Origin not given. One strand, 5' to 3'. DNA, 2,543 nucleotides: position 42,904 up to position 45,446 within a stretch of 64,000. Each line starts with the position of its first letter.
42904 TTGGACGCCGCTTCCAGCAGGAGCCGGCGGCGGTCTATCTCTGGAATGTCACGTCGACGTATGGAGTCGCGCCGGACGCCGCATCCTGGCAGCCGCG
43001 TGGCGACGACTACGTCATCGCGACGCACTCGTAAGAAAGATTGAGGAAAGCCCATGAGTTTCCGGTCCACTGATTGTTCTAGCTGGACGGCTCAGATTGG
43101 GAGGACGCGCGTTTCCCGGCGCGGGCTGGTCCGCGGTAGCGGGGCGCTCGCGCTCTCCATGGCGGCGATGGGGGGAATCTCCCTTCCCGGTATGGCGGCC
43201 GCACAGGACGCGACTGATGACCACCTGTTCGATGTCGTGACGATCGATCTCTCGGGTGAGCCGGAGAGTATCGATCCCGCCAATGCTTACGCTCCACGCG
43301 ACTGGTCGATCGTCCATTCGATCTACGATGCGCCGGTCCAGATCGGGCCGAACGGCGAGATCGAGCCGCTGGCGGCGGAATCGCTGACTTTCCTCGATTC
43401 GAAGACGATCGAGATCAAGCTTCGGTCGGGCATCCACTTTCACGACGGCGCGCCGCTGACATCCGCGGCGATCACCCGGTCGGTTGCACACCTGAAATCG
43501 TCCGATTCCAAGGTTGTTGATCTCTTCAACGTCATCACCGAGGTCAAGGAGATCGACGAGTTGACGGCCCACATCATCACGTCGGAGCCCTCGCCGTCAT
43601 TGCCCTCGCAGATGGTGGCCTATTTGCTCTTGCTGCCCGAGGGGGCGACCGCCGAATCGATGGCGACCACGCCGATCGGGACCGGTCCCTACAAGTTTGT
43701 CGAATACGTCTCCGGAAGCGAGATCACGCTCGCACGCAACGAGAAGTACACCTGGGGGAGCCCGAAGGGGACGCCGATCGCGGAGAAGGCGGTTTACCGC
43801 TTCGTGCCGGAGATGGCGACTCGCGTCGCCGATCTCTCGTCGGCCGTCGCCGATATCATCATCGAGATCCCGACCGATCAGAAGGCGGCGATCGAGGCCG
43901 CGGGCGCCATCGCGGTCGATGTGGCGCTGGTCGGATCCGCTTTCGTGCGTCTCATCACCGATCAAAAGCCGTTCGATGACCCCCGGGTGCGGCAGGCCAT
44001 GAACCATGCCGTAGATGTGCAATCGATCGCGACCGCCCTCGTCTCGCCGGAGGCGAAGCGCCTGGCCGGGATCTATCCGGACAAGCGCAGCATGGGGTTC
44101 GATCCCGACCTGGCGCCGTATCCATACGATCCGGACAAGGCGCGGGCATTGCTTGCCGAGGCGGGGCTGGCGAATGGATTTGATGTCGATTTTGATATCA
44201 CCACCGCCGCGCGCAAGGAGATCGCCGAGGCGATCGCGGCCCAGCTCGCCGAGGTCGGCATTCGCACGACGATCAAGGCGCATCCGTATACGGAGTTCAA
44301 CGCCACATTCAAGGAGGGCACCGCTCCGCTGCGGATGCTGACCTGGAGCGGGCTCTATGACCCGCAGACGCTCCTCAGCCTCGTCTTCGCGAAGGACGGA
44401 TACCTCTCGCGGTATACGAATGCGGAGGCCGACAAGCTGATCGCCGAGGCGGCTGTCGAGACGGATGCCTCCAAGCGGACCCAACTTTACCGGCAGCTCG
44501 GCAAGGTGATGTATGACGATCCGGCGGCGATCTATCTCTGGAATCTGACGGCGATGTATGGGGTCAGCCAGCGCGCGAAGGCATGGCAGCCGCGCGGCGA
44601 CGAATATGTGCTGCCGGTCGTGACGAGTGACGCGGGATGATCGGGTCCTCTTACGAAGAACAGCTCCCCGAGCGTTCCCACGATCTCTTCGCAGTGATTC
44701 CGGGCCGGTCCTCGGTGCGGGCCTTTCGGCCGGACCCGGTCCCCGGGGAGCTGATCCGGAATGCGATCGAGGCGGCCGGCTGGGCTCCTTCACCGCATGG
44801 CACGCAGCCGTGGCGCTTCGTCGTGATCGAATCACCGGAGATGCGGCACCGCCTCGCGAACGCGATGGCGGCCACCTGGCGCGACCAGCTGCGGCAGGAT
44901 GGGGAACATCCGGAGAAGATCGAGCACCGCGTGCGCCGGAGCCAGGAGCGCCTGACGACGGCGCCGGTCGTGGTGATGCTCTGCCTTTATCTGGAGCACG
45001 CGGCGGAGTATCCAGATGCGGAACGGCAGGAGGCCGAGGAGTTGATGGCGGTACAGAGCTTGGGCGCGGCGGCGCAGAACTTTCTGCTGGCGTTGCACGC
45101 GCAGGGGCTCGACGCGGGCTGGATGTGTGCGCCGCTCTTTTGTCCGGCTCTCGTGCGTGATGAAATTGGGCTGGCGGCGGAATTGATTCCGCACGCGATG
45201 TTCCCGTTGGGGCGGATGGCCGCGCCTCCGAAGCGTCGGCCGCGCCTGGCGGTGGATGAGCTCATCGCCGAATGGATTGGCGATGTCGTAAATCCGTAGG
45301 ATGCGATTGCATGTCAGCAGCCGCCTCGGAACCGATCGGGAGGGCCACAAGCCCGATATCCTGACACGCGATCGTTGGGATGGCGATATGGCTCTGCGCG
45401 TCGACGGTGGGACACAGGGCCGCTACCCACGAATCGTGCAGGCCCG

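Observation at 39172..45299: FMN riboswitch controlling an Opp/Dpp-type ABC importer with twin binding proteins and an FbiB-C-like flavoprotein, but no ATPase genes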

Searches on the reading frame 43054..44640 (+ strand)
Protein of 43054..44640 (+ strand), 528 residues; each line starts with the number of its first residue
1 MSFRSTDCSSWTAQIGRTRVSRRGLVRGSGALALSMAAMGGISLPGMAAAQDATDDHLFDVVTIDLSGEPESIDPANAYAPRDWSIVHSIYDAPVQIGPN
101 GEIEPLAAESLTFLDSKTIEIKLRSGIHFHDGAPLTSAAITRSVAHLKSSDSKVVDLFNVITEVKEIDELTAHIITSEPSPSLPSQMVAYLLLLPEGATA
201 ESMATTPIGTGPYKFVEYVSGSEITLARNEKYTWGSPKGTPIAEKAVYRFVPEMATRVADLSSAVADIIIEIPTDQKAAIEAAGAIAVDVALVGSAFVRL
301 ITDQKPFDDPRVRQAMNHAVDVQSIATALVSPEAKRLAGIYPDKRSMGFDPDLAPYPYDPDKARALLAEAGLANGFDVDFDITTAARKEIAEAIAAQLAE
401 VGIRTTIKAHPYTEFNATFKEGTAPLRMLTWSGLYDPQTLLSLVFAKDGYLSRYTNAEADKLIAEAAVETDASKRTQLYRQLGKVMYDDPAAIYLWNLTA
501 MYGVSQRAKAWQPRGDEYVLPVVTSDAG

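Call 4: search_protein_families(library=pfam, proteins=[window:43054-44640:+])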
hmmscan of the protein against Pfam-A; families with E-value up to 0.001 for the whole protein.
window:43054-44640:+ (528 aa): 1 family
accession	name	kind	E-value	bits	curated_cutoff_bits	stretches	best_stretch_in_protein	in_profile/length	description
PF00496.27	SBP_bac_5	-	1.3e-65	222.4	32.4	1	102-448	1-364/368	Bacterial extracellular solute-binding proteins, family 5 Middle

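Call 5: search_protein_families(library=ncbifam, proteins=[window:43054-44640:+])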
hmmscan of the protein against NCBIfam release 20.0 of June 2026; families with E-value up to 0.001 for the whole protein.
window:43054-44640:+ (528 aa): 11 families
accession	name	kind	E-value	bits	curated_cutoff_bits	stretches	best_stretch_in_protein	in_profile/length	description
NF045468.1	Opp5A_nikA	equivalog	3.1e-45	154.6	600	1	60-520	18-481/488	nickel ABC transporter substrate-binding protein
TIGR02294.1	nickel_nikA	equivalog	1.7e-40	139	393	1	73-494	19-467/501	nickel ABC transporter substrate-binding protein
NF011942.0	PRK15413.1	equivalog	4e-36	124.8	594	1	60-495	28-480/512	glutathione ABC transporter substrate-binding protein GsiB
NF045467.1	Opp4A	equivalog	3.6e-34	117.9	650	1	200-510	200-540/556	oligopeptide ABC transporter substrate-binding protein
NF043070.1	DppA_dipep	equivalog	1.5e-31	109.6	1005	1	197-509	197-517/535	dipeptide ABC transporter periplasmic-binding protein DppA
TIGR04028.1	SBP_KPN_01854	hypoth_equivalog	6.3e-25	87.7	468.5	1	75-507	16-489/509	TIGR04028 family ABC transporter substrate-binding protein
NF047575.1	opine_bind_CntA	exception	2.8e-22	78.9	800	2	90-245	65-228/535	staphylopine-dependent metal ABC transporter substrate-binding lipoprotein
NF011689.0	PRK15109.1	equivalog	6.1e-18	64.8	560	1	197-487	202-499/547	ABC transporter substrate-binding protein SapA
NF011684.0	PRK15104.1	equivalog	3.5e-17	62.3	947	1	67-496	46-509/543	oligopeptide ABC transporter substrate-binding protein OppA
NF007287.0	PRK09755.1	equivalog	2.4e-13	49.8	1098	1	67-488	40-493/535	ABC transporter substrate-binding protein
NF010149.0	PRK13626.1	equivalog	7.3e-08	31.5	476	1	75-217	135-275/552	HTH-type transcriptional regulator SgrR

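Call 44: search_solved_structures(query=window:43054-44637:+, max_evalue=1e-10)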
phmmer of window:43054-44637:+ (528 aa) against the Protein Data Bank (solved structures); distinct sequences matched with E-value up to 1e-10: 57.
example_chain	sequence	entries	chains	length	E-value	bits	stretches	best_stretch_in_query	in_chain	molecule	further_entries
5u4o_A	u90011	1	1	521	8.6e-50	173.2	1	60-499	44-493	ABC transporter substrate-binding protein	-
1uqw_A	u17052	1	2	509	2.5e-33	118.9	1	68-489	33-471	PUTATIVE BINDING PROTEIN YLIB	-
8z1z_F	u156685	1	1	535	2.1e-32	115.8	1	157-511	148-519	Dipeptide-binding protein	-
8z1y_F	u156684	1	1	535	3e-32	115.3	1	157-511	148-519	Dipeptide-binding protein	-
1dpp_A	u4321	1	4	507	3.7e-32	115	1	157-511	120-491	DIPEPTIDE BINDING PROTEIN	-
6hlx_A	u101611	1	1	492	5.9e-32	114.4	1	64-496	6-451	AgaA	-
1dpe_A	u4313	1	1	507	1.2e-31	113.3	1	157-511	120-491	DIPEPTIDE-BINDING PROTEIN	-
3m8u_A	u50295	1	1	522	3e-30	108.7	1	198-488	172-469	Heme-binding protein A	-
8upi_A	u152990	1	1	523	1.3e-29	106.6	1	61-433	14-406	Peptide ABC transporter substrate-binding protein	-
7kz8_A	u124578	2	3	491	5.7e-28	101.2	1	61-493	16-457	Peptide/nickel transport system substrate-binding protein AapF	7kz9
3tpa_A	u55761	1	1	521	1.1e-27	100.3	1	159-489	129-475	Heme-binding protein A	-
5f1q_A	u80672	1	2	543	1.1e-27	100.3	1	160-511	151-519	Periplasmic dipeptide transport protein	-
6ofq_A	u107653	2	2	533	2.5e-27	99.1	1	194-491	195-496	Heme-binding protein A / AI-2 binding protein A | Heme-binding protein A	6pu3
8cke_A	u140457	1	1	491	1.2e-26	96.9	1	64-513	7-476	ABC transporter substrate-binding protein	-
4zec_A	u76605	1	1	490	1.2e-26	96.9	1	64-513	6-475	ABC transporter, substrate binding protein (Agrocinopines A and B)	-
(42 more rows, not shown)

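Call 73: search_solved_structures(query=window:43054-44637:+, max_evalue=1e-25, show_alignments=5)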
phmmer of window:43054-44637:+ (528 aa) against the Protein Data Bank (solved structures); distinct sequences matched with E-value up to 1e-25: 16.
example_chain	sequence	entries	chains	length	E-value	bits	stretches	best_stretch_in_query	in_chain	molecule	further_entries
5u4o_A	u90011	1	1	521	8.6e-50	173.2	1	60-499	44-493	ABC transporter substrate-binding protein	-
1uqw_A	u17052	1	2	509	2.5e-33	118.9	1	68-489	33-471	PUTATIVE BINDING PROTEIN YLIB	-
8z1z_F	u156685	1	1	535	2.1e-32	115.8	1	157-511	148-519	Dipeptide-binding protein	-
8z1y_F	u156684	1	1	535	3e-32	115.3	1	157-511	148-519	Dipeptide-binding protein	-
1dpp_A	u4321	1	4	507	3.7e-32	115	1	157-511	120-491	DIPEPTIDE BINDING PROTEIN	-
6hlx_A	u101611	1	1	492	5.9e-32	114.4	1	64-496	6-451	AgaA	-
1dpe_A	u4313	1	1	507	1.2e-31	113.3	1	157-511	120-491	DIPEPTIDE-BINDING PROTEIN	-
3m8u_A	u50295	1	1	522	3e-30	108.7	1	198-488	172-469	Heme-binding protein A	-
8upi_A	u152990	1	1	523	1.3e-29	106.6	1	61-433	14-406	Peptide ABC transporter substrate-binding protein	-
7kz8_A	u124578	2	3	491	5.7e-28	101.2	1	61-493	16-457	Peptide/nickel transport system substrate-binding protein AapF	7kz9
3tpa_A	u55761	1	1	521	1.1e-27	100.3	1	159-489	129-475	Heme-binding protein A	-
5f1q_A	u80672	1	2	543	1.1e-27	100.3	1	160-511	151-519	Periplasmic dipeptide transport protein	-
6ofq_A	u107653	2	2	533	2.5e-27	99.1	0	194-491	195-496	Heme-binding protein A / AI-2 binding protein A | Heme-binding protein A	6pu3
8cke_A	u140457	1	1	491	1.2e-26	96.9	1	64-513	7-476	ABC transporter substrate-binding protein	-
4zec_A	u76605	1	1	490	1.2e-26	96.9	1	64-513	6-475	ABC transporter, substrate binding protein (Agrocinopines A and B)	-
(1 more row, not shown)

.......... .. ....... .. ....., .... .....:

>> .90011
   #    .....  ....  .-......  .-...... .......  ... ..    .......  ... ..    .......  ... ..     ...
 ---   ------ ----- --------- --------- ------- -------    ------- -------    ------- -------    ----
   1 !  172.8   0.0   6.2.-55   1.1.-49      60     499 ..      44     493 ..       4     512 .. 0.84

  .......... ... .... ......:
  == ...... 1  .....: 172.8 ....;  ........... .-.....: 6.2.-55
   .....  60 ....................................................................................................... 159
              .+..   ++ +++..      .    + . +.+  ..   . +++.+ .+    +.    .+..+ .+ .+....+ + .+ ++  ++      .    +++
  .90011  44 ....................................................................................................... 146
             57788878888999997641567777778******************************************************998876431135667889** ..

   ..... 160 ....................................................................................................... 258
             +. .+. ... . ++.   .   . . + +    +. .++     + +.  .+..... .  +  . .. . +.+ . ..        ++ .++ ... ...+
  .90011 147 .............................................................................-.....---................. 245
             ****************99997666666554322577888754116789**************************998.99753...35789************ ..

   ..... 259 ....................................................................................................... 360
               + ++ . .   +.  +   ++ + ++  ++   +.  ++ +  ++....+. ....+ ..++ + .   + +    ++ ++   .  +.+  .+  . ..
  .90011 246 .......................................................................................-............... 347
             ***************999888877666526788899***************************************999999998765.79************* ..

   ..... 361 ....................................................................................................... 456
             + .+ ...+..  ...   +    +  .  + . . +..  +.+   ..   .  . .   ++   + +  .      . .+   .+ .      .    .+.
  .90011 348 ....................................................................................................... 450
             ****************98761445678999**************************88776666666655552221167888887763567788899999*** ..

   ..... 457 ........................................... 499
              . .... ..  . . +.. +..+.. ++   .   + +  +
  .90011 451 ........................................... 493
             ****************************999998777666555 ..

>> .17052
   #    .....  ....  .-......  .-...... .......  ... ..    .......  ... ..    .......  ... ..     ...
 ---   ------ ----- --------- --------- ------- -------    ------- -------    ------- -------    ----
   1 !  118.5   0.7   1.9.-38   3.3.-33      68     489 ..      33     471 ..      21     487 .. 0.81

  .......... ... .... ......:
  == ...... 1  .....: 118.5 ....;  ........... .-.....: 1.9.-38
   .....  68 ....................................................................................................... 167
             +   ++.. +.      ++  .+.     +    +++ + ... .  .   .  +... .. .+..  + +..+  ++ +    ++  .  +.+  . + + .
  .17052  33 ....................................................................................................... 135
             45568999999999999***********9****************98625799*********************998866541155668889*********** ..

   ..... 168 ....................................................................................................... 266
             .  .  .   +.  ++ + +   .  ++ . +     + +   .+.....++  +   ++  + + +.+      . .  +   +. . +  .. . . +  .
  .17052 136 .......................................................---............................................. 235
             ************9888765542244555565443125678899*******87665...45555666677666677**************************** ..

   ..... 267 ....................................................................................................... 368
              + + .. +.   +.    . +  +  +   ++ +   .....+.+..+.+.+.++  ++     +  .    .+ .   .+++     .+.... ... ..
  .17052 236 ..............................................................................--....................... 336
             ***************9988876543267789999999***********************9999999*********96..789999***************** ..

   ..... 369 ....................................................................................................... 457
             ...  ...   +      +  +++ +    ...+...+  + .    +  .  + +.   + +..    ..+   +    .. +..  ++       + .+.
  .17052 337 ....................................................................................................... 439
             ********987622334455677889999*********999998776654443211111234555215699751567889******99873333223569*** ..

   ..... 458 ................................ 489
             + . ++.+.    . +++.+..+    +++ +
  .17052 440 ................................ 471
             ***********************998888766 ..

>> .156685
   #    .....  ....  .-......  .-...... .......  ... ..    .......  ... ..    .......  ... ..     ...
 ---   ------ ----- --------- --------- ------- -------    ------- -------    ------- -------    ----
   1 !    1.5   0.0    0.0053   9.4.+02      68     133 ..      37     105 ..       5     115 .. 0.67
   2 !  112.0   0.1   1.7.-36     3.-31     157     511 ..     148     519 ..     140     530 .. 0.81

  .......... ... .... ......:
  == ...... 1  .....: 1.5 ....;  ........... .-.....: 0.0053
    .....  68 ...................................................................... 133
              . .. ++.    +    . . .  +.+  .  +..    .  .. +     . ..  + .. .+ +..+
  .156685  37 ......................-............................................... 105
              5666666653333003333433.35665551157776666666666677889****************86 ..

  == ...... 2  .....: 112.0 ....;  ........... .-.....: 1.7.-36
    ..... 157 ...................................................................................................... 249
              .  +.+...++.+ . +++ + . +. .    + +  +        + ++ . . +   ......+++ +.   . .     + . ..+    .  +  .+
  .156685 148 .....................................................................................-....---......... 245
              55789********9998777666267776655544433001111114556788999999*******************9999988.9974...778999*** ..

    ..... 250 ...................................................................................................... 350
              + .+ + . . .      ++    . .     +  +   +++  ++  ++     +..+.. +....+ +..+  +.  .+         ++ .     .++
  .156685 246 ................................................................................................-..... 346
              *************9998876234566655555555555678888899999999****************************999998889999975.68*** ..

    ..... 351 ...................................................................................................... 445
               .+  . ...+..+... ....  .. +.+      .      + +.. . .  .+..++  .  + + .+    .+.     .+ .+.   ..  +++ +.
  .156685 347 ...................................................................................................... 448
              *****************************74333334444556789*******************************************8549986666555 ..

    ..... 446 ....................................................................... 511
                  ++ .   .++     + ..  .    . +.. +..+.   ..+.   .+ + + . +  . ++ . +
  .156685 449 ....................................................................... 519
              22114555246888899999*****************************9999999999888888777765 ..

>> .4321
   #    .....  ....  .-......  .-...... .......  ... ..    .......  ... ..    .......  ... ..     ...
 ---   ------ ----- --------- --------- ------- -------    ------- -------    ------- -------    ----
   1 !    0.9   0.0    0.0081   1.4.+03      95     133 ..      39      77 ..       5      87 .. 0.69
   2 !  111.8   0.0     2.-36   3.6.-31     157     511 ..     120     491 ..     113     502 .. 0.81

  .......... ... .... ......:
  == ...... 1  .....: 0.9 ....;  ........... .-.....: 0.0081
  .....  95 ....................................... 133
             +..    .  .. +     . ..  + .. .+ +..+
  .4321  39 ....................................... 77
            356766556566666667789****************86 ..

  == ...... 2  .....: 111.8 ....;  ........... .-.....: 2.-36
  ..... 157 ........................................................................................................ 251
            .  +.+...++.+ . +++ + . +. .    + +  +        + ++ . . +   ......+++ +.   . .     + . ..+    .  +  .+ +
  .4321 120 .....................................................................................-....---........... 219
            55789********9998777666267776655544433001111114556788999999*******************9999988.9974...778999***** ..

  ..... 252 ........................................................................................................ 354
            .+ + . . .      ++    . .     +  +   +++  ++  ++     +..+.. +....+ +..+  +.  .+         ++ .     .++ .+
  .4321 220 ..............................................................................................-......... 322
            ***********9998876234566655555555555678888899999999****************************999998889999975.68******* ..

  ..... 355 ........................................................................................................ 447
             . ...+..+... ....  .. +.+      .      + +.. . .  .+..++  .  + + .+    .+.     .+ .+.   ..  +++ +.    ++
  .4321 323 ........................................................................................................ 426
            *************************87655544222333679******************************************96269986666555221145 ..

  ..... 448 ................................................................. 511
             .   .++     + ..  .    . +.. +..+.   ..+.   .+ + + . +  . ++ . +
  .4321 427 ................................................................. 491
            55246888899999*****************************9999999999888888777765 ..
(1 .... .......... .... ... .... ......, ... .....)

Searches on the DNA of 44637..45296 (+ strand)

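Call 34: search_rna_families(sources=[L079, L080, L081, L082], threshold=gathering)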
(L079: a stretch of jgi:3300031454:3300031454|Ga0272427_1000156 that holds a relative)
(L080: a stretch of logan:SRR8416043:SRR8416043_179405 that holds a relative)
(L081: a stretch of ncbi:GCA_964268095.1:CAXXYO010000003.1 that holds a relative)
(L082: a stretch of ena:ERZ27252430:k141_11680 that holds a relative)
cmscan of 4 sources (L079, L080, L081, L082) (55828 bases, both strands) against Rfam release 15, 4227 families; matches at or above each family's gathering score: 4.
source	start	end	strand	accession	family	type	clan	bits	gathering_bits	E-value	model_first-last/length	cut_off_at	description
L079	12487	12851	+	RF00023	tmRNA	Gene;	CL00001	169.8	47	1.9e-67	1-374/374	no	transfer-messenger RNA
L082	4168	4316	+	RF00050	FMN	Cis-reg; riboswitch;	-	92.7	66.2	4.7e-20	1-138/138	no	FMN riboswitch aptamer (RFN element)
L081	4181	4328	+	RF00050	FMN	Cis-reg; riboswitch;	-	91.4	66.2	1e-19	1-138/138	no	FMN riboswitch aptamer (RFN element)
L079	2633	2780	+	RF00050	FMN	Cis-reg; riboswitch;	-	88.4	66.2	6.9e-19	1-138/138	no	FMN riboswitch aptamer (RFN element)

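Call 40: search_rna_families(sources=[L083, L084], threshold=gathering)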
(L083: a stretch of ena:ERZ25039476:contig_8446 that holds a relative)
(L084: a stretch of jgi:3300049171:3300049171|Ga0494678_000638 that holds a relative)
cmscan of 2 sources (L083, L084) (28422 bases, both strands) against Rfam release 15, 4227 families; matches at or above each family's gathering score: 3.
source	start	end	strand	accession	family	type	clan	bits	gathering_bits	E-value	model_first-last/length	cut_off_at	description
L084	10691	11053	+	RF00023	tmRNA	Gene;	CL00001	170.9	47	3.6e-68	1-374/374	no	transfer-messenger RNA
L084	2685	2832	+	RF00050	FMN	Cis-reg; riboswitch;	-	92.2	66.2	3.3e-20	1-138/138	no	FMN riboswitch aptamer (RFN element)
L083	3820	3967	+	RF00050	FMN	Cis-reg; riboswitch;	-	91.4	66.2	5.3e-20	1-138/138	no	FMN riboswitch aptamer (RFN element)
